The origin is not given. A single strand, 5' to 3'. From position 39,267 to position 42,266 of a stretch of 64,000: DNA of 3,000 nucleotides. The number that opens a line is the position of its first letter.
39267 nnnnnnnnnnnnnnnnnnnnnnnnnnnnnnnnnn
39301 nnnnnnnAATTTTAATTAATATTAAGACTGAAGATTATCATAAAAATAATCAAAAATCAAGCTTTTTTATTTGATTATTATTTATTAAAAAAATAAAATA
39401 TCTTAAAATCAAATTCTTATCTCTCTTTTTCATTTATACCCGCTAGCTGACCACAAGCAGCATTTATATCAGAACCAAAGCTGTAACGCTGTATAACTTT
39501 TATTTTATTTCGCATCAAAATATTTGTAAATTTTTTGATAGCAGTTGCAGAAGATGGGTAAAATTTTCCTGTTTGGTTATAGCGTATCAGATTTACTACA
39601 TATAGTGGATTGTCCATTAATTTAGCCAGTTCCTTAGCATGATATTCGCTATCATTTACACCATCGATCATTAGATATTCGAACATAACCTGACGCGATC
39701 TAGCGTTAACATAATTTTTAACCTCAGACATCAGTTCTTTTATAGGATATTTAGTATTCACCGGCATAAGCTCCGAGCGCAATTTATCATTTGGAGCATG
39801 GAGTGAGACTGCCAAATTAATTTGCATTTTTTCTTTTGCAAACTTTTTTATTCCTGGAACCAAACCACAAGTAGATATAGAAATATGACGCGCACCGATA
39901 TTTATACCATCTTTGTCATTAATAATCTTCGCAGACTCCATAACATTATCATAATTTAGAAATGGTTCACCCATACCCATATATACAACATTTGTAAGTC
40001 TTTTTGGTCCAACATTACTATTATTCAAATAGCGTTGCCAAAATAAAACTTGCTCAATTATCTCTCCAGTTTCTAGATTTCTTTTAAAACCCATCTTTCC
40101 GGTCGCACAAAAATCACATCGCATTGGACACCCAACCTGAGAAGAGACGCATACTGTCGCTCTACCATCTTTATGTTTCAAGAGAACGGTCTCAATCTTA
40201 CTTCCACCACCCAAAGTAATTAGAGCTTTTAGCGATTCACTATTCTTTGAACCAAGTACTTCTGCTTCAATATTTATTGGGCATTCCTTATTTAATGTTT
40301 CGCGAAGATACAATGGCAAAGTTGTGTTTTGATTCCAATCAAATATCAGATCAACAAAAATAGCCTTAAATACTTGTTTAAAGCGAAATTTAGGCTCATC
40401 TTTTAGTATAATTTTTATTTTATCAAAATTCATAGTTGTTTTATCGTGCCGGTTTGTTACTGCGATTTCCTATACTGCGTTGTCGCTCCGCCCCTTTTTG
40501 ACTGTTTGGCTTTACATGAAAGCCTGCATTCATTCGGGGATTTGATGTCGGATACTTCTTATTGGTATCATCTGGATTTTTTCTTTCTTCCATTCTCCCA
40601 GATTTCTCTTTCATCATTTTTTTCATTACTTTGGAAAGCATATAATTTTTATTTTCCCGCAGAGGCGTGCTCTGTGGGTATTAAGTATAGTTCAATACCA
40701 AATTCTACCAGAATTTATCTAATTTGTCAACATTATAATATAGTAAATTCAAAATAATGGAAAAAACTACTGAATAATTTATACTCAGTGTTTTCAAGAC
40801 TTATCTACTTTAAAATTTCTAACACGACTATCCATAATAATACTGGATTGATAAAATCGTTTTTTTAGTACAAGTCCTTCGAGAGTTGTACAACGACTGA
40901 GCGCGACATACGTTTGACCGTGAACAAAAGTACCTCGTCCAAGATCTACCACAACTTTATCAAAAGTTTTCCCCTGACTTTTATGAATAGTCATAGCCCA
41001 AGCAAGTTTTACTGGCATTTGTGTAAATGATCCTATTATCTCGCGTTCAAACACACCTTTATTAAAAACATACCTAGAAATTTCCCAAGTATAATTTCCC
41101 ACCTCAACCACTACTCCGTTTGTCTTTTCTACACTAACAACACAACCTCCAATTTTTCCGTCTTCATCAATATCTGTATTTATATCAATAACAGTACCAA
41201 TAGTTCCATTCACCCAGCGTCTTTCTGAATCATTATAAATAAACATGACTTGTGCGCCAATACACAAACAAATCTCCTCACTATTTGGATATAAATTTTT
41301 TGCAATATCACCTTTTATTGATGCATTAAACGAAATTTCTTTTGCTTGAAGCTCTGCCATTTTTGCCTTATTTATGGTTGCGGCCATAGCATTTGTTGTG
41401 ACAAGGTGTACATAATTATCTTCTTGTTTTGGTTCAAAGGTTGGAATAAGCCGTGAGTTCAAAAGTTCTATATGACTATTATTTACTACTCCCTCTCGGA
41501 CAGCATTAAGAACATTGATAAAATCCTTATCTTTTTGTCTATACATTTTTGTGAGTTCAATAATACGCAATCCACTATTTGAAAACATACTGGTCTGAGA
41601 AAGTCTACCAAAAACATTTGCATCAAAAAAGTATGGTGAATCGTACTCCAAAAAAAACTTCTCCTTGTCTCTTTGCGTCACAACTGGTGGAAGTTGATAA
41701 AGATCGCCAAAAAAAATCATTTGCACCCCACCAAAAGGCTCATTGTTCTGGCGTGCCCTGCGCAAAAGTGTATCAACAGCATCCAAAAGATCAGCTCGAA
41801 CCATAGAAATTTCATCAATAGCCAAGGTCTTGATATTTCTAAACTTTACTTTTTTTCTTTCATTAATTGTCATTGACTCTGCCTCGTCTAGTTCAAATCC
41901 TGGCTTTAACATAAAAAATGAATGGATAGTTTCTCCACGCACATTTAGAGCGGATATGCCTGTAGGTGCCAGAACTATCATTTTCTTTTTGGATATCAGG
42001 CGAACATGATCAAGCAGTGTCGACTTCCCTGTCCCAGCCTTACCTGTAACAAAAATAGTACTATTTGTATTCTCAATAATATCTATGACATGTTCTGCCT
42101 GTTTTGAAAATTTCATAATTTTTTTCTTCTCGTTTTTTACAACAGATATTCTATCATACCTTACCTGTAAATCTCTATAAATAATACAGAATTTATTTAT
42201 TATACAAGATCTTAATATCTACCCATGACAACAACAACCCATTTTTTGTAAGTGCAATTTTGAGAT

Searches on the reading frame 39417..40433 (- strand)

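Call 60: search_protein_families(library=pfam, proteins=[window:39417-40433:-], max_evalue=0.0001)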
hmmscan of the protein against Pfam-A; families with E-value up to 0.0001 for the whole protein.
window:39417-40433:- (338 aa): 1 family
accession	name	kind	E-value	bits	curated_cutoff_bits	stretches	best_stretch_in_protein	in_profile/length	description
PF04055.27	Radical_SAM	-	6.7e-17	62.6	29.5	1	97-264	2-159/166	Radical SAM superfamily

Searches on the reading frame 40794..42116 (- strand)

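Call 60: search_protein_families(library=pfam, proteins=[window:40794-42116:-], max_evalue=0.0001)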
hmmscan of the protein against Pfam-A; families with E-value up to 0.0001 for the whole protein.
window:40794-42116:- (440 aa): 7 families
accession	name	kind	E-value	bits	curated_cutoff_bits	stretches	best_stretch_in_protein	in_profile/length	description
PF05970.20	PIF1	-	1.2e-32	113.8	25.9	1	11-214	10-220/223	PIF1-like helicase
PF13604.12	AAA_30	-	6.5e-14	52.5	27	1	5-145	5-131/191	AAA domain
PF13245.12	AAA_19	-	2.2e-11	44.5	25.1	1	16-145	9-132/134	AAA domain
PF02689.20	Herpes_Helicase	-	1.2e-07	30.6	27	1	373-418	731-777/808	Helicase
PF01443.25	Viral_helicase1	-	5.2e-06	26.9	21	0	347-410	157-221/228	Viral superfamily 1 RNA helicase core domain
PF13538.12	UvrD_C_2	-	2.8e-05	24.3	27.4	1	371-409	1-45/52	UvrD-like helicase C-terminal domain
PF13479.12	AAA_24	-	3.5e-05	24.2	27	1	18-125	2-95/195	AAA domain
